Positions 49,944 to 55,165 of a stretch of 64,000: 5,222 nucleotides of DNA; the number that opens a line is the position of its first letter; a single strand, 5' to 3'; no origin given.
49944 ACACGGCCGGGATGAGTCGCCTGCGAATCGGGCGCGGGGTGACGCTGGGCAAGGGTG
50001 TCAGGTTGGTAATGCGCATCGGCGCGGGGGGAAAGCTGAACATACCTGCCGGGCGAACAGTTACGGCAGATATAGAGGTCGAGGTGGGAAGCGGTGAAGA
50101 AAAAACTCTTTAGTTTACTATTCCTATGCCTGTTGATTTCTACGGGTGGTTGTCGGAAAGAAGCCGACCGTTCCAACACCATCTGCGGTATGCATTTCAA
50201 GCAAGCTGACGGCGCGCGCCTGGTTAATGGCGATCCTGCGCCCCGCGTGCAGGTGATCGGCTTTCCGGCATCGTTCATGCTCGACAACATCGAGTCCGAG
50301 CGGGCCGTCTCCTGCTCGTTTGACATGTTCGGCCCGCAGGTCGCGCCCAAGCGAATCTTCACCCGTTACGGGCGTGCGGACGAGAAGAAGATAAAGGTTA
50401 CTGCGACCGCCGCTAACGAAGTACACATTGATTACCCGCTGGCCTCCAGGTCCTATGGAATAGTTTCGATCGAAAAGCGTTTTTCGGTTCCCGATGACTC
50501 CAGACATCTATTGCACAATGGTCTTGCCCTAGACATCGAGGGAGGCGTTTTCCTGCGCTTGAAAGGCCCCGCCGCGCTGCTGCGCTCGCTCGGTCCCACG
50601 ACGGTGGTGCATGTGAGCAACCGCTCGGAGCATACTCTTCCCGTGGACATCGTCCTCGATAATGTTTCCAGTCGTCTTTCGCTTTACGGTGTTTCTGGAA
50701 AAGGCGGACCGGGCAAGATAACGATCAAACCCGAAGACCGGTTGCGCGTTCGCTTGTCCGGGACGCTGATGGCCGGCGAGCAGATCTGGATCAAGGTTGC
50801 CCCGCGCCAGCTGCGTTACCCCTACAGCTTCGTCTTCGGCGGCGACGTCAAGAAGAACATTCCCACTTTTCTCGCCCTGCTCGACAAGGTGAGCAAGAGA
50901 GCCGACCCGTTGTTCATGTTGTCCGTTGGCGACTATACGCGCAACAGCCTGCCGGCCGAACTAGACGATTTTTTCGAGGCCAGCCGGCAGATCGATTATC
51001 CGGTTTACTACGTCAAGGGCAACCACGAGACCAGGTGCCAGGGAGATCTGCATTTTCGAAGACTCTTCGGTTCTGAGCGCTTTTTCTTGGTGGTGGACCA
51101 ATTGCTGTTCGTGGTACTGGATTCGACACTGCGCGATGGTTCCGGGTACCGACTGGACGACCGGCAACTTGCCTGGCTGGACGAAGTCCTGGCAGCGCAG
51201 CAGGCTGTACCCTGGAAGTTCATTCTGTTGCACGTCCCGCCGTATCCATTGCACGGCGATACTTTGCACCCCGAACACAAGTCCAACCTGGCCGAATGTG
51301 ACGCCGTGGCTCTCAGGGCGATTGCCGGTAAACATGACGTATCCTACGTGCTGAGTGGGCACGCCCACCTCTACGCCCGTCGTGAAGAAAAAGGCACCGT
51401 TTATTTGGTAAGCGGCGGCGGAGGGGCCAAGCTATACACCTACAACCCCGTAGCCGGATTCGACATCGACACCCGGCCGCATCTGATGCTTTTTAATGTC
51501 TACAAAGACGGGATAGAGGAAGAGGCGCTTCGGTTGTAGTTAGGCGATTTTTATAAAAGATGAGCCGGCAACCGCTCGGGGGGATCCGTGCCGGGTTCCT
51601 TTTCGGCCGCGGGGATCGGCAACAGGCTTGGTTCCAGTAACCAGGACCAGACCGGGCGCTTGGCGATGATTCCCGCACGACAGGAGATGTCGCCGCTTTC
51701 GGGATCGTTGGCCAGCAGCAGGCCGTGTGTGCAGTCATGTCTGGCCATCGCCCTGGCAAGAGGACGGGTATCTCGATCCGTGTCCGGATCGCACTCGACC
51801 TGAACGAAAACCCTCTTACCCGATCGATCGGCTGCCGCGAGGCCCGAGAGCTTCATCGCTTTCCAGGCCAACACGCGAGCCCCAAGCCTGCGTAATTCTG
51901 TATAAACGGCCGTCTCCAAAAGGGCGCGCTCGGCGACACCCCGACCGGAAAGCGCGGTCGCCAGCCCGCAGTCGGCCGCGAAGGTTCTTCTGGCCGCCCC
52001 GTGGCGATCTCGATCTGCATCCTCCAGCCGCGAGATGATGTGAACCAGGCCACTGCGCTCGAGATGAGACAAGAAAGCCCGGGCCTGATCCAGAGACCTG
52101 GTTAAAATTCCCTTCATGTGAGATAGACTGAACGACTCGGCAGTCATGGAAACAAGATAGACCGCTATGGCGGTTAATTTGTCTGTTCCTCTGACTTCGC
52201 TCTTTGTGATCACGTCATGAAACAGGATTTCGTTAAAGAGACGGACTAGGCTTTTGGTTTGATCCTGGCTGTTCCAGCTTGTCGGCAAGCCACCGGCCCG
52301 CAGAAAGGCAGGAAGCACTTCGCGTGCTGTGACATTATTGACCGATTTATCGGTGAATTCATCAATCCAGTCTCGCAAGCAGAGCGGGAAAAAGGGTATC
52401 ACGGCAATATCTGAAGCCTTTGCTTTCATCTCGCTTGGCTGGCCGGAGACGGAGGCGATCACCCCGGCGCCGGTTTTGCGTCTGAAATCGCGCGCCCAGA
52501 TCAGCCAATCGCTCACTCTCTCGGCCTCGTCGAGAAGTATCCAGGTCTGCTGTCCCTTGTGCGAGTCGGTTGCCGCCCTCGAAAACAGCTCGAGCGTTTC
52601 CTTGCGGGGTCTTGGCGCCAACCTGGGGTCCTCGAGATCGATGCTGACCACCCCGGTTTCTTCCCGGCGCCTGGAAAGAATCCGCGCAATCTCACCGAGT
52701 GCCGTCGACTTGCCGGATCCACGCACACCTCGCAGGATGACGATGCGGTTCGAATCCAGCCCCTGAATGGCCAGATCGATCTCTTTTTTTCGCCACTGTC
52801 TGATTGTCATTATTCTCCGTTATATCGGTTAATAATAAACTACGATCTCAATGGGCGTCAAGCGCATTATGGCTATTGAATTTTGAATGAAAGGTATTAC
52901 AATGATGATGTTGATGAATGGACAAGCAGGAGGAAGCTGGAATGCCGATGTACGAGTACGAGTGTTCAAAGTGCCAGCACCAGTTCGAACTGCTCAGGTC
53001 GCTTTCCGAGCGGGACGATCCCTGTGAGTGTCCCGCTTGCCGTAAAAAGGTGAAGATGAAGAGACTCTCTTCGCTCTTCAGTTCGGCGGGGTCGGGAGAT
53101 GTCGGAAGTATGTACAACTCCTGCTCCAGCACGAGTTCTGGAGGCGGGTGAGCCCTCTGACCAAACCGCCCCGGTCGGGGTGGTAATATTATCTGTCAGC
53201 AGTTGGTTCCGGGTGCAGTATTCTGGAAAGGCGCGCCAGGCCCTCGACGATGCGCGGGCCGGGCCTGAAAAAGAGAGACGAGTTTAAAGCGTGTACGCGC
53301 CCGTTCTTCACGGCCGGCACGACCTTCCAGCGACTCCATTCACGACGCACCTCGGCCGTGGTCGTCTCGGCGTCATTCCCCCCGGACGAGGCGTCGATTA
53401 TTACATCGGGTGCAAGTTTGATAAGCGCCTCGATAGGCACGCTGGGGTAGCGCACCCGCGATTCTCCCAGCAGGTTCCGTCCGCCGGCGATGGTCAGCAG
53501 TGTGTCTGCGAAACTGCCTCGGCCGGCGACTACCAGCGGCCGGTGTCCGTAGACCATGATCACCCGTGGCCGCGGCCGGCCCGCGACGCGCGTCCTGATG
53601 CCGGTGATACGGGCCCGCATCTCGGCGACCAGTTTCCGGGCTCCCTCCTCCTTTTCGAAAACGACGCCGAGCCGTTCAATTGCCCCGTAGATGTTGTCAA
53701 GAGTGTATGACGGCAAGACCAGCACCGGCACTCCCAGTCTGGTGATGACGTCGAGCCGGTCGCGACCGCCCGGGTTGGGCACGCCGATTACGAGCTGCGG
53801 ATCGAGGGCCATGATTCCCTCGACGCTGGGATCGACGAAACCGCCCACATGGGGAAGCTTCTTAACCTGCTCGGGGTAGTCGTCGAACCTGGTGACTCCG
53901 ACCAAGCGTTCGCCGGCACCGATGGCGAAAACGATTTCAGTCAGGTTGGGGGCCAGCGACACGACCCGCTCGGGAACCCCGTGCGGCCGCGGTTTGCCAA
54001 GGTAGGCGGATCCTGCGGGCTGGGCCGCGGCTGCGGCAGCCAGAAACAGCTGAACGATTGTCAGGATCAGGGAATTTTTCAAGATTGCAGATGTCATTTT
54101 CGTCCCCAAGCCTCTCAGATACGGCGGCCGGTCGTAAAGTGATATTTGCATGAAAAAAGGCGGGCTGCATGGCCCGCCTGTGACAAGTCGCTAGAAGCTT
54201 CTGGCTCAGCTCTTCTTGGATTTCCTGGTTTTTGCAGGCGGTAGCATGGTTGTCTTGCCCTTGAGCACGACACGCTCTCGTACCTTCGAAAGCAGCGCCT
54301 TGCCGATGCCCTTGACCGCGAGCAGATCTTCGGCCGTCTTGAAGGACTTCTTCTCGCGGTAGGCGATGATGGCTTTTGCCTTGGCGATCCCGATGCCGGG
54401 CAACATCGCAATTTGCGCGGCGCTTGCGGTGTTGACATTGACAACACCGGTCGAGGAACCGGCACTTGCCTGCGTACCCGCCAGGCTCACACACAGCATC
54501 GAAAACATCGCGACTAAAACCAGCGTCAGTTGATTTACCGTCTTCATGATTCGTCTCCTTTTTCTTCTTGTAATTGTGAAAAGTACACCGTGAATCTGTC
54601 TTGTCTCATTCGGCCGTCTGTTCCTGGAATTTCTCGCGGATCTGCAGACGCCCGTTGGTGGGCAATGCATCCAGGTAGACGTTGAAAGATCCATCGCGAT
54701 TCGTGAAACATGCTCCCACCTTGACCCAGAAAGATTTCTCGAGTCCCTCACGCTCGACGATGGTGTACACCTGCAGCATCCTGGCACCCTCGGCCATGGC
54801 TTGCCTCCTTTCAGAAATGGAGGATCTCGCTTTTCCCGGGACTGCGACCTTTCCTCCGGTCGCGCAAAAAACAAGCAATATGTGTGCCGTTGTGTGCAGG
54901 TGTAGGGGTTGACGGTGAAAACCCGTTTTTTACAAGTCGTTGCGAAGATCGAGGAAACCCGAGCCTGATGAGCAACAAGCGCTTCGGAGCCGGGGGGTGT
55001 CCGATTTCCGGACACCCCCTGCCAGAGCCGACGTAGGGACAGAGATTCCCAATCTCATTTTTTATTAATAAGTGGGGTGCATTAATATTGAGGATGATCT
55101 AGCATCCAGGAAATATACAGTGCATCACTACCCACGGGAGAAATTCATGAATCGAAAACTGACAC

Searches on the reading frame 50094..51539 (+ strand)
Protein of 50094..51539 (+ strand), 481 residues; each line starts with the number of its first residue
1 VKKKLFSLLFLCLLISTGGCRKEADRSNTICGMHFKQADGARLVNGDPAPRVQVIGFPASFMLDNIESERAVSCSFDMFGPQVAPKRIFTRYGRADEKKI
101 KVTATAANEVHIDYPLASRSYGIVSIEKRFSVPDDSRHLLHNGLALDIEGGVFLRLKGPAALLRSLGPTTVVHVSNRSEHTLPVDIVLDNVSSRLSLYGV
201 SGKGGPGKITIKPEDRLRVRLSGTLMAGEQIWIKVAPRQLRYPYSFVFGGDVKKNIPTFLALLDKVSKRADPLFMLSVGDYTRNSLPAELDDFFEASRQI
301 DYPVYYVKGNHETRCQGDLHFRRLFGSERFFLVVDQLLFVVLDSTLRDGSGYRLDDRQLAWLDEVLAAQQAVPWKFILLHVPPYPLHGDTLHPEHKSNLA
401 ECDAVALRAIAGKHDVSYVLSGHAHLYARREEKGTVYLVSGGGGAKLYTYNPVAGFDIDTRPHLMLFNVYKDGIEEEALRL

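Call 7: search_protein_families(library=pfam, proteins=[window:50094-51539:+])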
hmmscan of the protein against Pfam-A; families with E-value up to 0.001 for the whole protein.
window:50094-51539:+ (481 aa): 2 families
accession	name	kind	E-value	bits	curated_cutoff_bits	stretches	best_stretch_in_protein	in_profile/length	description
PF00149.33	Metallophos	-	6.1e-14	53.3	21.5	1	247-426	4-190/191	Calcineurin-like phosphoesterase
PF12850.12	Metallophos_2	-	0.00012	22.6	27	0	275-445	30-137/154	Calcineurin-like phosphoesterase superfamily domain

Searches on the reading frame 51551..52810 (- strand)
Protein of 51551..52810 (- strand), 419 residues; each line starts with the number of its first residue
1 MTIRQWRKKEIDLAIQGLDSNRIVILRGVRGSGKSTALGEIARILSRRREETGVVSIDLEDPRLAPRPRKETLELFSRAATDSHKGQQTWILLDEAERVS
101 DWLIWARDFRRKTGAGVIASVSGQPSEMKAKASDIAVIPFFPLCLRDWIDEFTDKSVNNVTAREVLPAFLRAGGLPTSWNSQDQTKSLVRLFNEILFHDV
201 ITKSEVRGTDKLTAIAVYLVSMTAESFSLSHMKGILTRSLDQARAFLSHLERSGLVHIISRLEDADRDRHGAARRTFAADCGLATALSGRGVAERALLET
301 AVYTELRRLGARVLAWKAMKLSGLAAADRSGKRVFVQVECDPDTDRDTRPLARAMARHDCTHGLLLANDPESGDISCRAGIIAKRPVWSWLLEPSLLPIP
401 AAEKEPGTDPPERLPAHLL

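Call 70: search_protein_families(library=pfam, proteins=[window:51551-52810:-], max_evalue=0.00001)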
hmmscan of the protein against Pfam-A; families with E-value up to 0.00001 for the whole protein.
window:51551-52810:- (419 aa): 2 families
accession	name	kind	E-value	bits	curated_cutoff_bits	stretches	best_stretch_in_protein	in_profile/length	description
PF13173.12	AAA_14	-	3.9e-12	46.7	27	1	21-125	2-101/129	AAA domain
PF13635.12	DUF4143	-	5.6e-07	29.9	28.1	1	199-312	3-124/160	Domain of unknown function (DUF4143)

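Call 73: search_protein_families(library=padloc, proteins=[window:51551-52810:-], max_evalue=0.001)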
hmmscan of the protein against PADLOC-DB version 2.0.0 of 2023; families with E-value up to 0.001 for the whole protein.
window:51551-52810:- (419 aa): 4 families
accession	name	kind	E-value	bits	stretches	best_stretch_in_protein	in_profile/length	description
PDLC04787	PDC-S01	-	2.4e-41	140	1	7-393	13-408/412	-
PDLC04789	PDC-S01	-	3.3e-11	40.8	1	16-287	12-274/375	-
PDLC04790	PDC-S01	-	1.1e-10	38.9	1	157-308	165-327/422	-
PDLC04140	mad8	-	0.00063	17.4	1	18-78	24-70/314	mads_8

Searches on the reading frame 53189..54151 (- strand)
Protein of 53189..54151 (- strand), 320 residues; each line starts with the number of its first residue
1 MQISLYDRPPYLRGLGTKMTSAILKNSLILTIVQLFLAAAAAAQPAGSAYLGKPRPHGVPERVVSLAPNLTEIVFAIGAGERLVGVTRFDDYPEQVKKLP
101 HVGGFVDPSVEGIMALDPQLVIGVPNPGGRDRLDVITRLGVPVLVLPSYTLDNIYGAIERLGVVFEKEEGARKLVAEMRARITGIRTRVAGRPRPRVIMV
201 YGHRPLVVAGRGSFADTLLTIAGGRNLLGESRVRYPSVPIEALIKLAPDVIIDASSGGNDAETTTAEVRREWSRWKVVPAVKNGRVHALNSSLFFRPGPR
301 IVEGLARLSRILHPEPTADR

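Call 70: search_protein_families(library=pfam, proteins=[window:53189-54151:-], max_evalue=0.00001)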
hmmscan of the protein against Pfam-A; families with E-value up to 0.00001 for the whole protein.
window:53189-54151:- (320 aa): 1 family
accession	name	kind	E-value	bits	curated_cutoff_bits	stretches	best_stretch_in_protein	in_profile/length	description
PF01497.23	Peripla_BP_2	-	1.2e-29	103.9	27.5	1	63-291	1-233/235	Periplasmic binding protein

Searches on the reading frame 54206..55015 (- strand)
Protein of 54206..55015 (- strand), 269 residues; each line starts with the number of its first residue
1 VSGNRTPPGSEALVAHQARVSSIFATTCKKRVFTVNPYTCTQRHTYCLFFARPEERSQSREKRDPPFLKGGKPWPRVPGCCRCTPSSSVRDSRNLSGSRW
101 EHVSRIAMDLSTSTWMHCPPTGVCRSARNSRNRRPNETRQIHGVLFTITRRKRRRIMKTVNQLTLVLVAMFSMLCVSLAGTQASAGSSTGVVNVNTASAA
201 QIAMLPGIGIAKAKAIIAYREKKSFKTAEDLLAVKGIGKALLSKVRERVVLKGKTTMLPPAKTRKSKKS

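Call 70: search_protein_families(library=pfam, proteins=[window:54206-55015:-], max_evalue=0.00001)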
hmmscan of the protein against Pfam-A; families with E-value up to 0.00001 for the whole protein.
window:54206-55015:- (269 aa): 3 families
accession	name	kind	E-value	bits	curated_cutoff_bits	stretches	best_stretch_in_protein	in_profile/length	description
PF12836.13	HHH_3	-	1.7e-18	66.9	27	1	190-249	4-64/65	Helix-hairpin-helix motif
PF00633.29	HHH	-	2.7e-08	33.7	24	0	192-219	3-30/30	Helix-hairpin-helix motif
PF03934.19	T2SSK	-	3.2e-08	34.3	24.2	1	192-239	1-49/63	Type II secretion system (T2SS), protein K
